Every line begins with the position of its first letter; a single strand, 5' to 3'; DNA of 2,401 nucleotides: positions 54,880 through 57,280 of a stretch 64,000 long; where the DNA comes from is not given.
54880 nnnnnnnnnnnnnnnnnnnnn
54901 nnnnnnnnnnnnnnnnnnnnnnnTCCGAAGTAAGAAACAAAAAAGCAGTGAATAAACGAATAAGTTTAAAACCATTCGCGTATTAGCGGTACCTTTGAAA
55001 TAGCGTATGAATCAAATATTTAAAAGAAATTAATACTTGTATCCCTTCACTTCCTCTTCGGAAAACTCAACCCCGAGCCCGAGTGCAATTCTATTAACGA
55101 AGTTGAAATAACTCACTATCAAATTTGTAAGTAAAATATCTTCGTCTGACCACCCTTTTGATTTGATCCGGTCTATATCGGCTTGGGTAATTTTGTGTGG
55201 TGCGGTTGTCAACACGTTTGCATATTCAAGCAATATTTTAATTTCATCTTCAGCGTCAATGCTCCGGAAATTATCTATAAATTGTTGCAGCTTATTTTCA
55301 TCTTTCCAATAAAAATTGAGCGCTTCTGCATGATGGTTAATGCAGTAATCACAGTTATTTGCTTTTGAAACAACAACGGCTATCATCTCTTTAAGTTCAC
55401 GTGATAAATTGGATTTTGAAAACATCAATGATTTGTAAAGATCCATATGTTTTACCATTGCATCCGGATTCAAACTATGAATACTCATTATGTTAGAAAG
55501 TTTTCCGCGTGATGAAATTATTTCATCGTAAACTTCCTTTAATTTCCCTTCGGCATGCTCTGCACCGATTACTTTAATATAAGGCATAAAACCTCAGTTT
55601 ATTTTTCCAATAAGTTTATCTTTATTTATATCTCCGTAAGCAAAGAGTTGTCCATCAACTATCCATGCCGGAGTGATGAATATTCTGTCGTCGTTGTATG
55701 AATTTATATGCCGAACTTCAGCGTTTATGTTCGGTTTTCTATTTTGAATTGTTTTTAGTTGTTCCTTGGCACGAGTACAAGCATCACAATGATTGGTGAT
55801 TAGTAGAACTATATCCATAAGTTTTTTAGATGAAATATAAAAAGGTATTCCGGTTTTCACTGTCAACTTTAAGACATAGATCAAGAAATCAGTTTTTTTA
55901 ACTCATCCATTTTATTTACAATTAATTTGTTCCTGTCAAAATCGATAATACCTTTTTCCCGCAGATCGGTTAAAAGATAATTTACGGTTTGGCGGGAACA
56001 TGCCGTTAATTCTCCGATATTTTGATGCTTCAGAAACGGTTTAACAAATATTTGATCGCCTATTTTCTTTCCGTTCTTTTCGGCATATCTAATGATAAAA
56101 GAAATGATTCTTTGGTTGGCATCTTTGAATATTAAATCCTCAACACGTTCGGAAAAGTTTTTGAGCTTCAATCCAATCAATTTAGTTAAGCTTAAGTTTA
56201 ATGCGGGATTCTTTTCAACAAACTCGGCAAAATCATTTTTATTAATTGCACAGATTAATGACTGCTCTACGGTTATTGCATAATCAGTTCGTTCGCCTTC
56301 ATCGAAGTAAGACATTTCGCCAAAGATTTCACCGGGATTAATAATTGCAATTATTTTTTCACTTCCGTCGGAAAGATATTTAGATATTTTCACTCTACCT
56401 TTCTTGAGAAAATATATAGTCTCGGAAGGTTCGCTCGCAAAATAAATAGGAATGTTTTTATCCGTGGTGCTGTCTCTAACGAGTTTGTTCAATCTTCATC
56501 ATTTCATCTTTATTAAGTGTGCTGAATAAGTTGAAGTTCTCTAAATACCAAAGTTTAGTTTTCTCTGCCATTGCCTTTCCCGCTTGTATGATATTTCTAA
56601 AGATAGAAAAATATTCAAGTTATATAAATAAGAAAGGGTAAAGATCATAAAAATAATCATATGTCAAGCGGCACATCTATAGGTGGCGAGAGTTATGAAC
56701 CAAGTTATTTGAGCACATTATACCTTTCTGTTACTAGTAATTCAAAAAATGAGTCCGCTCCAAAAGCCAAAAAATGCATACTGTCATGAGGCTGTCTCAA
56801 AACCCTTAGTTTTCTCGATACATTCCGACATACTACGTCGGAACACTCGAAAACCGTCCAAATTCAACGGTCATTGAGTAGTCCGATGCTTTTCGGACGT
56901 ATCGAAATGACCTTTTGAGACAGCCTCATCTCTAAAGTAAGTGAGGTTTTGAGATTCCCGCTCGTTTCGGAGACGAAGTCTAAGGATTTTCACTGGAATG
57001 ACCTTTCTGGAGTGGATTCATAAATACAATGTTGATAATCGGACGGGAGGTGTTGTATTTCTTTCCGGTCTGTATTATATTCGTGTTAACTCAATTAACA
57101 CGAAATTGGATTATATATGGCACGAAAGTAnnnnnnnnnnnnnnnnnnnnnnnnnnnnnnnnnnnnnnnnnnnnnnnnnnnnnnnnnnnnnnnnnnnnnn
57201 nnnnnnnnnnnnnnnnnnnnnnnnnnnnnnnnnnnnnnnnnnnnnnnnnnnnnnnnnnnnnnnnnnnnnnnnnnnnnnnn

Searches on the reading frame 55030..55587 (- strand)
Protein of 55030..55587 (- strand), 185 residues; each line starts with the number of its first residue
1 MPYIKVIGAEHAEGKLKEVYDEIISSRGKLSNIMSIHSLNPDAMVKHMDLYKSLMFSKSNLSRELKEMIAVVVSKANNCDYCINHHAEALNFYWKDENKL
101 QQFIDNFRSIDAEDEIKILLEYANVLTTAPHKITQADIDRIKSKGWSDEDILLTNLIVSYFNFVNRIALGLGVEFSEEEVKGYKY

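Call 7: search_protein_families(library=pfam, proteins=[window:55030-55587:-], max_evalue=0.01)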
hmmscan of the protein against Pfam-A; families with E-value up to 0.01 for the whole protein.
window:55030-55587:- (185 aa): 2 families
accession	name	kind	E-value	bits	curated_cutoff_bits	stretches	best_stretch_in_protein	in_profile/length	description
PF02627.25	CMD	-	3.1e-09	37.1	23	1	48-89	8-48/84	Carboxymuconolactone decarboxylase family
PF04636.18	PA26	-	2.5e-07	30.5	29.4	1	10-176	15-178/445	PA26 p53-induced protein (sestrin)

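Call 44: search_protein_families(library=ncbifam, max_evalue=0.001, proteins=[window:55030-55587:-])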
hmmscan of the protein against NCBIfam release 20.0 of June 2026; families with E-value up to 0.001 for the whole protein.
window:55030-55587:- (185 aa): 7 families
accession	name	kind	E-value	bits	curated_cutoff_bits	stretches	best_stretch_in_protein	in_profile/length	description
TIGR01926.1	peroxid_rel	subfamily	3.4e-37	128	81.8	1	2-174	1-174/178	peroxidase-related enzyme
TIGR04030.1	perox_Avi_7169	hypoth_equivalog_domain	1.1e-15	58.2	233.15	1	47-172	56-183/185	alkylhydroperoxidase domain protein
TIGR00778.1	ahpD_dom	domain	1.5e-10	40.4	27.8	1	59-90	1-32/51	alkylhydroperoxidase AhpD family core domain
NF041238.1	AhpD_rel_CFYUT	equivalog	2.7e-10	40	175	1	7-178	156-338/357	alkylhydroperoxidase-related (seleno)protein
TIGR04029.1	CMD_Avi_7170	hypoth_equivalog_domain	2.7e-07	31.5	100.75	1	112-172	112-172/174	CMD domain protein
TIGR04169.1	perox_w_seleSAM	hypoth_equivalog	7.1e-07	29.3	120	1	30-89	9-67/109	arsenosugar biosynthesis-associated peroxidase-like protein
NF053654.1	GroundWater_YciW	equivalog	1.7e-05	24.6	310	1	59-158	58-157/179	YciW-related (seleno)protein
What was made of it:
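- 55030..55587 (-): Cargo: CMD/AhpD-like 'peroxidase-related enzyme' (TIGR01926). calls 7, 44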

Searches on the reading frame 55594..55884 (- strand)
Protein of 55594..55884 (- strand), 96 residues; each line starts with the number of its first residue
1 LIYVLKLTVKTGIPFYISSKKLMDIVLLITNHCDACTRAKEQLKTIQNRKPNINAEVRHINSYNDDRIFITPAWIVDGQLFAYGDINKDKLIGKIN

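Call 7: search_protein_families(library=pfam, proteins=[window:55594-55884:-], max_evalue=0.01)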
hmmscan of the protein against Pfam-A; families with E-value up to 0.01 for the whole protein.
window:55594-55884:- (96 aa): 2 families
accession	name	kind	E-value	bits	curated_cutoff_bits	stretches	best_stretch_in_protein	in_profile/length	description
PF13192.12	Thioredoxin_3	-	6.4e-06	26.6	24.8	1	23-94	1-73/76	Thioredoxin domain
PF05768.20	Glrx-like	-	0.0097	16.7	26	0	25-66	2-40/77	Glutaredoxin-like domain (DUF836)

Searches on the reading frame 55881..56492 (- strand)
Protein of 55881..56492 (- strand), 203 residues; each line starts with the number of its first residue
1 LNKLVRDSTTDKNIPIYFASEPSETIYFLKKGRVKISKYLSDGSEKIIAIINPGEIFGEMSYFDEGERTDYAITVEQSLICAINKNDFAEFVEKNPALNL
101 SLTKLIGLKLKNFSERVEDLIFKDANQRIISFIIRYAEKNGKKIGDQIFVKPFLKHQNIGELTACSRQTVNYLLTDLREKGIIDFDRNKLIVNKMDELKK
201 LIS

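Call 7: search_protein_families(library=pfam, proteins=[window:55881-56492:-], max_evalue=0.01)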
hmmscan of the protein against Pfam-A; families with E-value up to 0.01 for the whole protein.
window:55881-56492:- (203 aa): 3 families
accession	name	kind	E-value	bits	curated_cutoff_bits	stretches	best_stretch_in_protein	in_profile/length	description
PF00027.35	cNMP_binding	-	5.5e-21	74.8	27.5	1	14-95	8-89/89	Cyclic nucleotide-binding domain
PF13545.12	HTH_Crp_2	-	5e-11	42.8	27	1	127-201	1-70/70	Crp-like helix-turn-helix domain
PF00325.26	Crp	-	2.3e-06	27.6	21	1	156-183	5-32/32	Bacterial regulatory proteins, crp family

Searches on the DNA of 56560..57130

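Call 79: search_rna_families(source=window, start=56560, end=57130, threshold=evalue, max_evalue=1)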
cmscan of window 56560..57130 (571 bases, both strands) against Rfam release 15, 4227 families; matches with E-value up to 1: 1.
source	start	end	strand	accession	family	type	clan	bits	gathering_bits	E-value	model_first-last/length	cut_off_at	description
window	56786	56929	+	RF03722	MIR4378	Gene; miRNA;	-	21.1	90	0.3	1-91/91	no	MIR4378 microRNA precursor family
